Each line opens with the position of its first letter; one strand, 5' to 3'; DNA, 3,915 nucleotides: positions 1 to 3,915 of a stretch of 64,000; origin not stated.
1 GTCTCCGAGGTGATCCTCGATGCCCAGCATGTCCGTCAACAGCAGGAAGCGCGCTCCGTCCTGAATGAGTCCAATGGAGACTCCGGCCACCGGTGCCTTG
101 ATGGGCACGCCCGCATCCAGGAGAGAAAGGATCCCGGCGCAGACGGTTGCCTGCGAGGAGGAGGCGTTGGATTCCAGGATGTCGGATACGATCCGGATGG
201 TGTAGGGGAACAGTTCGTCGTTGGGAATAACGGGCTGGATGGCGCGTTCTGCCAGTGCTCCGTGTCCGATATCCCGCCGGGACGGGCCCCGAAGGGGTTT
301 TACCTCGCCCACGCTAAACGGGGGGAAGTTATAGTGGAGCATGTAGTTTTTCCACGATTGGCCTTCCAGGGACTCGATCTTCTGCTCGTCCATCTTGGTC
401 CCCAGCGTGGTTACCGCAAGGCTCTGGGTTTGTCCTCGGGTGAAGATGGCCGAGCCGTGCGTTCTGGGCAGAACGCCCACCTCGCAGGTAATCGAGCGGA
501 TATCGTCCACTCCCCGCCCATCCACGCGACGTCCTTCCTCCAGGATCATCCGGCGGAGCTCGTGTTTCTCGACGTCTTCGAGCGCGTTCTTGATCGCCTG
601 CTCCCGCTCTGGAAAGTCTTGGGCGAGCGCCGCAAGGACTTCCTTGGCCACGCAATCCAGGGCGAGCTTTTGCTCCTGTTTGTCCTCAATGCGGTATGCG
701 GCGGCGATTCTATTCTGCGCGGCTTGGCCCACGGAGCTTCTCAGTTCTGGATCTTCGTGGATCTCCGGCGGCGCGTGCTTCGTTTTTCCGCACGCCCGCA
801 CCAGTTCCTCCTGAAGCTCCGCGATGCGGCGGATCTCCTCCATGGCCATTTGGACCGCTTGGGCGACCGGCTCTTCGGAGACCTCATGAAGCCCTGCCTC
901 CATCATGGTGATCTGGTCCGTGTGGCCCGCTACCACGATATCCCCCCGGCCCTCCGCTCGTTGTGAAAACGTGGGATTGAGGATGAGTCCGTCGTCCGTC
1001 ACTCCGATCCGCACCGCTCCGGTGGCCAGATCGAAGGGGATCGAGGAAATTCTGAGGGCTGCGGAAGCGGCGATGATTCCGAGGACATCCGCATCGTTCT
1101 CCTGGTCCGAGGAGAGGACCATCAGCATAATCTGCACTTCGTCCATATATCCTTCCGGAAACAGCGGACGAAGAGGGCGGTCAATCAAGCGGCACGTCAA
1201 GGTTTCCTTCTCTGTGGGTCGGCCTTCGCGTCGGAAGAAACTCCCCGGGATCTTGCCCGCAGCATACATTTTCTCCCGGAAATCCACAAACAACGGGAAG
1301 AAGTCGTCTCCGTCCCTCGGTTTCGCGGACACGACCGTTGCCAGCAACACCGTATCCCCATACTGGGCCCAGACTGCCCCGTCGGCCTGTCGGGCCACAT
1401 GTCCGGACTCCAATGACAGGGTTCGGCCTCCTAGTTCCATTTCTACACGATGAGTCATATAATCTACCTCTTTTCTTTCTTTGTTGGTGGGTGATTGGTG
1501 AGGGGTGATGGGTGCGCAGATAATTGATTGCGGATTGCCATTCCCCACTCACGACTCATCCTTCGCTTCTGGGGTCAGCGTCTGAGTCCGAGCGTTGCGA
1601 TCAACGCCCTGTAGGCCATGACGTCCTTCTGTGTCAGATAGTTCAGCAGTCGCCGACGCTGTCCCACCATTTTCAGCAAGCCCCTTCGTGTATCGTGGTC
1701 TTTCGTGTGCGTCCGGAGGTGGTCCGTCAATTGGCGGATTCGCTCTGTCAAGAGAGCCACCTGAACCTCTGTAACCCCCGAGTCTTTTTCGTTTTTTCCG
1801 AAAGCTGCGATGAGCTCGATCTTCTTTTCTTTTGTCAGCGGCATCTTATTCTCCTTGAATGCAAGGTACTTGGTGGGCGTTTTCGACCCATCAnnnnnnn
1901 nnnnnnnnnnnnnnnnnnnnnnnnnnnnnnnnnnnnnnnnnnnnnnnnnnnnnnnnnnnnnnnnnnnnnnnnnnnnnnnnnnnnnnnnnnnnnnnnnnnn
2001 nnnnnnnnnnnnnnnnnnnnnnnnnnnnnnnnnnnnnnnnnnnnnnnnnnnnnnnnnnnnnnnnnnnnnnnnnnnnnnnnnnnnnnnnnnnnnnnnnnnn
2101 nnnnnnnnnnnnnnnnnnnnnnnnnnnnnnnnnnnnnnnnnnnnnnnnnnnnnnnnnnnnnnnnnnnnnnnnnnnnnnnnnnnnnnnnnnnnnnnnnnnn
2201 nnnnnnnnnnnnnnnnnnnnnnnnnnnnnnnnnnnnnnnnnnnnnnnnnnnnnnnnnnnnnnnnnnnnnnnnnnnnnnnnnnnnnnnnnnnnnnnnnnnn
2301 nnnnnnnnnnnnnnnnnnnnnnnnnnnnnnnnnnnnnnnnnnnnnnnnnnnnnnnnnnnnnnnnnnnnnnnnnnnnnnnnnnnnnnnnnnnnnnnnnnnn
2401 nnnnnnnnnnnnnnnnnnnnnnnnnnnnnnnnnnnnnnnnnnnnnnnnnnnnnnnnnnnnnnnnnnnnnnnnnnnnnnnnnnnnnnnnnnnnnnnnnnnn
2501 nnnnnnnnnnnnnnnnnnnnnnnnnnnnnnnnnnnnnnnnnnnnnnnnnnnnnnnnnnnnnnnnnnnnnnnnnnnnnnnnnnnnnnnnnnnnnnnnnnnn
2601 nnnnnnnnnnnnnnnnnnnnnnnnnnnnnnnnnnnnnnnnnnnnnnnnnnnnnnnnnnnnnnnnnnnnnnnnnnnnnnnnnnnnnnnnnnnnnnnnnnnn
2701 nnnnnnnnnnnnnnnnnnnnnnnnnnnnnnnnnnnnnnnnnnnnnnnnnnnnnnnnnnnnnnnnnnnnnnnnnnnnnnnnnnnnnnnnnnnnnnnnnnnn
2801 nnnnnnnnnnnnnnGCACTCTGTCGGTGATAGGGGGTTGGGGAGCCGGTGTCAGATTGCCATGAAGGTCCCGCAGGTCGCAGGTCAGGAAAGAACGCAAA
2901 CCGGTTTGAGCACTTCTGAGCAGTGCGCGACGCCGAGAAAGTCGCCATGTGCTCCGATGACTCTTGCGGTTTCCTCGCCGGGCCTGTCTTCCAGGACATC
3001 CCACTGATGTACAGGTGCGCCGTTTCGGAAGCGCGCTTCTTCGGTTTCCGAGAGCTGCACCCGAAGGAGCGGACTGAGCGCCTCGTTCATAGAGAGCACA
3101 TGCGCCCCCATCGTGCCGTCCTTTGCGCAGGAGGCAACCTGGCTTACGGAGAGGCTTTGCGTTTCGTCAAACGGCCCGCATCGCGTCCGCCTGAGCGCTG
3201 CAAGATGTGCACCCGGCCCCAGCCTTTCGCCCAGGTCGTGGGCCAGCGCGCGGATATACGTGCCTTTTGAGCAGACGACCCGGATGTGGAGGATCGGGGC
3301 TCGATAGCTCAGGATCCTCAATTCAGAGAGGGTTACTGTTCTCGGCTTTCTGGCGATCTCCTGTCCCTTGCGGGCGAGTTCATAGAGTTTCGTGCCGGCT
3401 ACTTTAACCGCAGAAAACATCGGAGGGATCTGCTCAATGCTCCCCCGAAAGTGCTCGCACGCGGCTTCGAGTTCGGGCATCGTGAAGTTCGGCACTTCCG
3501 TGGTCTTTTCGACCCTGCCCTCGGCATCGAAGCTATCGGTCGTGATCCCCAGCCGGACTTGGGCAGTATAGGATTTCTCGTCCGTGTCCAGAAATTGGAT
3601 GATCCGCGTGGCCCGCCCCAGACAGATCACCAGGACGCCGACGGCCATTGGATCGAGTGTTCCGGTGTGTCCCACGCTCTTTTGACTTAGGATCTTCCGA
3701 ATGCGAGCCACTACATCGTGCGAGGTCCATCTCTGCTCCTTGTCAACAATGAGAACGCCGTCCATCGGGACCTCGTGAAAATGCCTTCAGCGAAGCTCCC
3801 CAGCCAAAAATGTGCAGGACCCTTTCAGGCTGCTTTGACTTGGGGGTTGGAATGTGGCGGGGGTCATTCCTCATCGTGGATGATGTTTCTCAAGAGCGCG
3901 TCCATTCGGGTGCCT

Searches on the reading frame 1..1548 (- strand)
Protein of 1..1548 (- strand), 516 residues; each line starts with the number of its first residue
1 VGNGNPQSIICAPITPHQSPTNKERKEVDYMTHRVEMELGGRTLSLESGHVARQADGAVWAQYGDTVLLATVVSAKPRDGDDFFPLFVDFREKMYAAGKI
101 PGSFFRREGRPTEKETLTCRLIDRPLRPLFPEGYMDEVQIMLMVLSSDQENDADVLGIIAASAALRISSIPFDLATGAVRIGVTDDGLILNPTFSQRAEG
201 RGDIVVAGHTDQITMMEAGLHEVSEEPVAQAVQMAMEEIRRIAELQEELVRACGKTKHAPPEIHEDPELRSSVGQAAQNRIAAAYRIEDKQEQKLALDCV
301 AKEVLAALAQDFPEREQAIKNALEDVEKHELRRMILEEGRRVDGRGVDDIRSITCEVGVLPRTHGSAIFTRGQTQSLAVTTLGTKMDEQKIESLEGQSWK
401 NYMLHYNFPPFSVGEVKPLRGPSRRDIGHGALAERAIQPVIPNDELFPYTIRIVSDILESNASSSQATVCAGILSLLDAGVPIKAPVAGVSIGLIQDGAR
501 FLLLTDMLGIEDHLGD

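Call 51: search_protein_families(library=pfam, max_evalue=0.00001, proteins=[window:1-1548:-])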
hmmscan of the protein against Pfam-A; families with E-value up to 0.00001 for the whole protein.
window:1-1548:- (516 aa): 3 families
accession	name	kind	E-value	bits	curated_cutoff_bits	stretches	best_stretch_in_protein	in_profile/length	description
PF01138.27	RNase_PH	-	7.2e-58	195.1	25.5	2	41-171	2-130/130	3' exoribonuclease family, domain 1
PF03726.19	PNPase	-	6.7e-15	55.8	24.6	1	268-345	1-80/81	Polyribonucleotide nucleotidyltransferase, RNA binding domain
PF03725.20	RNase_PH_C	-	5.2e-11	42.8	20.8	1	177-237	4-66/67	3' exoribonuclease family, domain 2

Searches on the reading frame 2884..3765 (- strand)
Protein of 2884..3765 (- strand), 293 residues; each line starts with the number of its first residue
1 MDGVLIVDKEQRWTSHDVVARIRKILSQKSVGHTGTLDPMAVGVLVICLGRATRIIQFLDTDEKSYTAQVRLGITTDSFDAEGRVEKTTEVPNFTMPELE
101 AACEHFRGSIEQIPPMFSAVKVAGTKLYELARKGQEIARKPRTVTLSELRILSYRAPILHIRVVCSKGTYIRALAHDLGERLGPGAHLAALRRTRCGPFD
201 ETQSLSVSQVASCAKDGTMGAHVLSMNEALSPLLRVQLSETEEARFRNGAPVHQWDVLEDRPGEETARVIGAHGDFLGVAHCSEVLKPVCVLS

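Call 51: search_protein_families(library=pfam, max_evalue=0.00001, proteins=[window:2884-3765:-])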
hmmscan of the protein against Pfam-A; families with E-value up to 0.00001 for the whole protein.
window:2884-3765:- (293 aa): 3 families
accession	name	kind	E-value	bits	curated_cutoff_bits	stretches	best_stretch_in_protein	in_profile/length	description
PF01509.24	TruB_N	-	4.9e-57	192.9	27.3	1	23-171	1-149/149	TruB family pseudouridylate synthase (N terminal domain)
PF16198.10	TruB_C_2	-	9.8e-14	51.7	29.3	1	172-230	1-65/66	tRNA pseudouridylate synthase B C-terminal domain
PF09157.17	TruB-C_2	-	5.7e-06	26.6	21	0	236-288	3-53/57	Pseudouridine synthase II TruB, C-terminal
